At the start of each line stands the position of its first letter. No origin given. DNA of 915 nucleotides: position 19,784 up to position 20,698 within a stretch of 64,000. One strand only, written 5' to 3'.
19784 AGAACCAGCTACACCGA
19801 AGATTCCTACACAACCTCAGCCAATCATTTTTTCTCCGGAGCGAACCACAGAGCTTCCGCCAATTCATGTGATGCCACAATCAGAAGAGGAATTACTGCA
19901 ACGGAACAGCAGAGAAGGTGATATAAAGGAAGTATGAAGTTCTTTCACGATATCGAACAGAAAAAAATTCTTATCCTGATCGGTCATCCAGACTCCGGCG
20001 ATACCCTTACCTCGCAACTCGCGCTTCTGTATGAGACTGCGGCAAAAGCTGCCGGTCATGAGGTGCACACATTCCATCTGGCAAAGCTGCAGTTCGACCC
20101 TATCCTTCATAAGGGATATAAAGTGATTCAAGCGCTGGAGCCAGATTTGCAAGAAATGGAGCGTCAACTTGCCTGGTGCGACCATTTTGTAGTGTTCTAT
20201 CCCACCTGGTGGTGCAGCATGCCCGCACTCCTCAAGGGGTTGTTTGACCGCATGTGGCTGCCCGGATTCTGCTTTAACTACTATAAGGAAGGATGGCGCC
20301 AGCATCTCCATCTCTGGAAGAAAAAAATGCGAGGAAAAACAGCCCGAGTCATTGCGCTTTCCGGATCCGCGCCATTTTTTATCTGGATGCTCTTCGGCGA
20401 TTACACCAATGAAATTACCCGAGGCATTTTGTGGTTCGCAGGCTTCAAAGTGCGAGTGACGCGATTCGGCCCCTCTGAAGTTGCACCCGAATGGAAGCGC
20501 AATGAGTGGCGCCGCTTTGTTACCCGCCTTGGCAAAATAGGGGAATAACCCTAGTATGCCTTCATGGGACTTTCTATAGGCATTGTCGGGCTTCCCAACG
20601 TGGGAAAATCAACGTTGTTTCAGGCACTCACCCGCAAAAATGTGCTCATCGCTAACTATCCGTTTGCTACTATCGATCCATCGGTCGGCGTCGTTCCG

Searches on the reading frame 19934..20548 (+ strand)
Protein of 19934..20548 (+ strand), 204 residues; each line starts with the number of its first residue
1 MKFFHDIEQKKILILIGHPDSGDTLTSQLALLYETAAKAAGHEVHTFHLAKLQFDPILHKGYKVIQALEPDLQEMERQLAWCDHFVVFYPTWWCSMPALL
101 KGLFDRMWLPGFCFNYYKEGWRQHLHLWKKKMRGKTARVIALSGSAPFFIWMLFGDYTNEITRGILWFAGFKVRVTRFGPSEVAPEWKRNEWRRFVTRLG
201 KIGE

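Call 6: search_protein_families(library=pfam, proteins=[window:19934-20548:+], max_evalue=1)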
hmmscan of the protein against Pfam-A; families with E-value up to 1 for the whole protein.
window:19934-20548:+ (204 aa): 3 families
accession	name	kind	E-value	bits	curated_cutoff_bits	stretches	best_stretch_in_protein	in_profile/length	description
PF02525.22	Flavodoxin_2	-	1.9e-30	106.5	27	1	10-173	1-169/198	Flavodoxin-like fold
PF03358.20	FMN_red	-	7.1e-15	55.3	24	1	11-143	2-115/152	NADPH-dependent FMN reductase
PF20720.3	nSTAND3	-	0.16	12.1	27.2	1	7-38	14-45/155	Novel STAND NTPase 3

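Call 73: search_protein_families(library=ncbifam, proteins=[window:19934-20545:+], max_evalue=0.001)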
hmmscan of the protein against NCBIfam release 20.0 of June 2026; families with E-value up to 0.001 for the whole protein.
window:19934-20545:+ (204 aa): 3 families
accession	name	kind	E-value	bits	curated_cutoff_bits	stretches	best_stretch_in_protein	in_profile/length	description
NF007280.0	PRK09739.1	equivalog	1.9e-16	60.3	162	1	9-115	3-113/199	NAD(P)H oxidoreductase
NF002044.1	PRK00871.1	equivalog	8.4e-05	22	210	1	65-121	38-94/170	glutathione-regulated potassium-efflux system oxidoreductase KefF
NF003430.0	PRK04930.1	equivalog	0.00093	18.6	240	0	9-115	5-95/184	glutathione-regulated potassium-efflux system ancillary protein KefG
